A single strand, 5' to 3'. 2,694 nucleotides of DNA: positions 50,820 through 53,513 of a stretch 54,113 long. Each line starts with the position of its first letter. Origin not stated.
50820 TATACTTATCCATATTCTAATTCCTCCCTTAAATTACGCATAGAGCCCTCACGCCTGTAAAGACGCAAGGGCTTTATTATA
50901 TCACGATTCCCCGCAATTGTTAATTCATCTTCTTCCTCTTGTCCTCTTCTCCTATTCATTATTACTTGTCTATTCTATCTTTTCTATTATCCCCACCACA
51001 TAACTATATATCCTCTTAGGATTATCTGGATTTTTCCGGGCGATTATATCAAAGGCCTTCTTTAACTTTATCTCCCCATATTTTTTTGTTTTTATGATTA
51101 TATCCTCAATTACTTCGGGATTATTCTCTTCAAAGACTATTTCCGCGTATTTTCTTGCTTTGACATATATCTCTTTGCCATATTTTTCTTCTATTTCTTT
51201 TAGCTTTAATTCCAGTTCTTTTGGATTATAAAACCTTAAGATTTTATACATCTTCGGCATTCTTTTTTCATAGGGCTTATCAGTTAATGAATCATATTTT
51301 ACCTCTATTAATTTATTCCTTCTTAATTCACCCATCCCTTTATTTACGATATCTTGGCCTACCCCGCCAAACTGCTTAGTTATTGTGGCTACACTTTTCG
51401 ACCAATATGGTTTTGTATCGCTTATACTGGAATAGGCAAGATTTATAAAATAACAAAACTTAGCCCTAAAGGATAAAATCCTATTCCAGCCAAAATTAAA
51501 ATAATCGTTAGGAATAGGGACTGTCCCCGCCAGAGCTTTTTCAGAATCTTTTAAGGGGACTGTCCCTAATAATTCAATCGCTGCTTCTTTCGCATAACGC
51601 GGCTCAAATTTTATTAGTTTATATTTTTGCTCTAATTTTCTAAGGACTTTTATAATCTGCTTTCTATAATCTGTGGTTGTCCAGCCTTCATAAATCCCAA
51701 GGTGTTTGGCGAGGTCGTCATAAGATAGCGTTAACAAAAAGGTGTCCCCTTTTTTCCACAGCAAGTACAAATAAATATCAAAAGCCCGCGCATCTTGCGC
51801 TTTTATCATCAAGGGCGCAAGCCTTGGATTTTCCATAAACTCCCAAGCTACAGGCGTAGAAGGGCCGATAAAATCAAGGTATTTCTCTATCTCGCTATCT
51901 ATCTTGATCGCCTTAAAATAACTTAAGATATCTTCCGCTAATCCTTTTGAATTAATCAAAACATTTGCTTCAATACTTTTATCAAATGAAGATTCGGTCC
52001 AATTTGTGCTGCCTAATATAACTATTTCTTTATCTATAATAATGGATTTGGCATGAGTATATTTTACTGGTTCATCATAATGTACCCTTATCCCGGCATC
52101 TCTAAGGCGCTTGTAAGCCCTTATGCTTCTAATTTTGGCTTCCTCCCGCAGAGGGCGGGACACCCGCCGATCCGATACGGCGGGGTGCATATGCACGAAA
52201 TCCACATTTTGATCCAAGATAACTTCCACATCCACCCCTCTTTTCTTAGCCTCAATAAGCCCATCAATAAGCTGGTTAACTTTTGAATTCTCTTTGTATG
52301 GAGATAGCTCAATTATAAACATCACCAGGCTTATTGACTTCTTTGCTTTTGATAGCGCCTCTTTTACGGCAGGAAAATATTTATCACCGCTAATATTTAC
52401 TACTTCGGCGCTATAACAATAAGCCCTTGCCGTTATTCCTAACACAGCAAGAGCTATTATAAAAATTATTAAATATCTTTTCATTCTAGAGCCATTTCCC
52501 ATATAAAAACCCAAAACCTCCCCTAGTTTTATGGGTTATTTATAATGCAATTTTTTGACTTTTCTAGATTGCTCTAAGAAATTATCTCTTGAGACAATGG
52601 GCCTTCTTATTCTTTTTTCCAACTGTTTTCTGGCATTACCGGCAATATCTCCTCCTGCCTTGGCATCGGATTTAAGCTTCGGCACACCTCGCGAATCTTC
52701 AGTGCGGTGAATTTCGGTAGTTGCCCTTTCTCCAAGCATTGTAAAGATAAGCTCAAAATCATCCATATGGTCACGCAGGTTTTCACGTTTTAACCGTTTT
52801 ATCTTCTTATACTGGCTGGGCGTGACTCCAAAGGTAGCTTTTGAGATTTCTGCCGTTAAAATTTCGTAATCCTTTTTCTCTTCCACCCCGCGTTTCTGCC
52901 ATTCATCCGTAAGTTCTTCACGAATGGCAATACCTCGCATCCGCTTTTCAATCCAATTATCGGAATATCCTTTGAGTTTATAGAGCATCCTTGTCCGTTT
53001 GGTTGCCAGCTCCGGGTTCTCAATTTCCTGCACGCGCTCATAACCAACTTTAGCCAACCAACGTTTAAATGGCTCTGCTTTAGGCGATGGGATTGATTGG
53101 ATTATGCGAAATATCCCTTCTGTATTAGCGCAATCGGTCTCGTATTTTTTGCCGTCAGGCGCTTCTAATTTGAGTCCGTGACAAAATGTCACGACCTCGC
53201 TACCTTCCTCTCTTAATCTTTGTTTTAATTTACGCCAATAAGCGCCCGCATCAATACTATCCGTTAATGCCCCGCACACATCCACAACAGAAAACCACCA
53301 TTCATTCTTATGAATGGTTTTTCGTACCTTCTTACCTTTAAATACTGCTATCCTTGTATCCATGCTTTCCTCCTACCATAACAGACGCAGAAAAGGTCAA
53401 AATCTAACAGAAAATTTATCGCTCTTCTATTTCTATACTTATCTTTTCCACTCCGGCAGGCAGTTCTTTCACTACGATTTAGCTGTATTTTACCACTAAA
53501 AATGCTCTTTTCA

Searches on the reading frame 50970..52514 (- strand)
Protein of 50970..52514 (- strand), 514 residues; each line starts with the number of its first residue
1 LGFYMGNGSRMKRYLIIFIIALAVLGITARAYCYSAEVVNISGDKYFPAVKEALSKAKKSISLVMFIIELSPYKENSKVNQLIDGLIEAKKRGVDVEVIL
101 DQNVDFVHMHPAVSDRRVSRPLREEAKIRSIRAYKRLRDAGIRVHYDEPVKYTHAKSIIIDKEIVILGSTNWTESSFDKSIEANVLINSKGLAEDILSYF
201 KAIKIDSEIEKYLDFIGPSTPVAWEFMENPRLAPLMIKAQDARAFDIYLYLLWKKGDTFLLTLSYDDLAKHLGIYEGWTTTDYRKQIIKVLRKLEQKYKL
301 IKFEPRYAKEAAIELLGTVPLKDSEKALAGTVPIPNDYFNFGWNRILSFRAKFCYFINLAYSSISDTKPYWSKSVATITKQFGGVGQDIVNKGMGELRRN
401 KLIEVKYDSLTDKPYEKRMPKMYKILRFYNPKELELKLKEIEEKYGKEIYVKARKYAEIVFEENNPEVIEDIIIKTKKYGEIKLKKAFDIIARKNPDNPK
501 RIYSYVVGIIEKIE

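Call 44: search_protein_families(library=pfam, proteins=[window:50970-52514:-], max_evalue=0.001)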
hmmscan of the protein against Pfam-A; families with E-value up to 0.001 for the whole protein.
window:50970-52514:- (514 aa): 3 families
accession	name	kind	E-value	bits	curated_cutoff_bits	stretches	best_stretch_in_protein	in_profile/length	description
PF13091.12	PLDc_2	-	1.3e-25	90.2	27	1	51-203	2-131/132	PLD-like domain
PF00614.28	PLDc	-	4.6e-05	23.7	21.9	1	154-175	6-27/28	Phospholipase D Active site motif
PF17941.7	PP_kinase_C_1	-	0.00061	19.9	25.7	0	130-205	81-163/167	Polyphosphate kinase C-terminal domain 1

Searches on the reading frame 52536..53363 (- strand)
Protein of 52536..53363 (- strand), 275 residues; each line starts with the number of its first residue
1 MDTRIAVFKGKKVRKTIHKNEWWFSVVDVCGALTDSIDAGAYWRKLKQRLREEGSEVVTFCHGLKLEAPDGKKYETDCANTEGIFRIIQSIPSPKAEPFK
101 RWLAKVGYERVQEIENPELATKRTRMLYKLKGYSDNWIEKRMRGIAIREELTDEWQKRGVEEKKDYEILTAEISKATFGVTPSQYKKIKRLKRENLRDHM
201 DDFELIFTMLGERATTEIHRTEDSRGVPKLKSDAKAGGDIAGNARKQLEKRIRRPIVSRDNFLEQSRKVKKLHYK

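Call 44: search_protein_families(library=pfam, proteins=[window:52536-53363:-], max_evalue=0.001)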
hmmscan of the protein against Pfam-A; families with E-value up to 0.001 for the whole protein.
window:52536-53363:- (275 aa): 1 family
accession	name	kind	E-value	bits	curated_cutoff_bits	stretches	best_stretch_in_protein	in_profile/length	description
PF02498.22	Bro-N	-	6.6e-14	52.7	25.6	1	13-105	2-92/96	BRO family, N-terminal domain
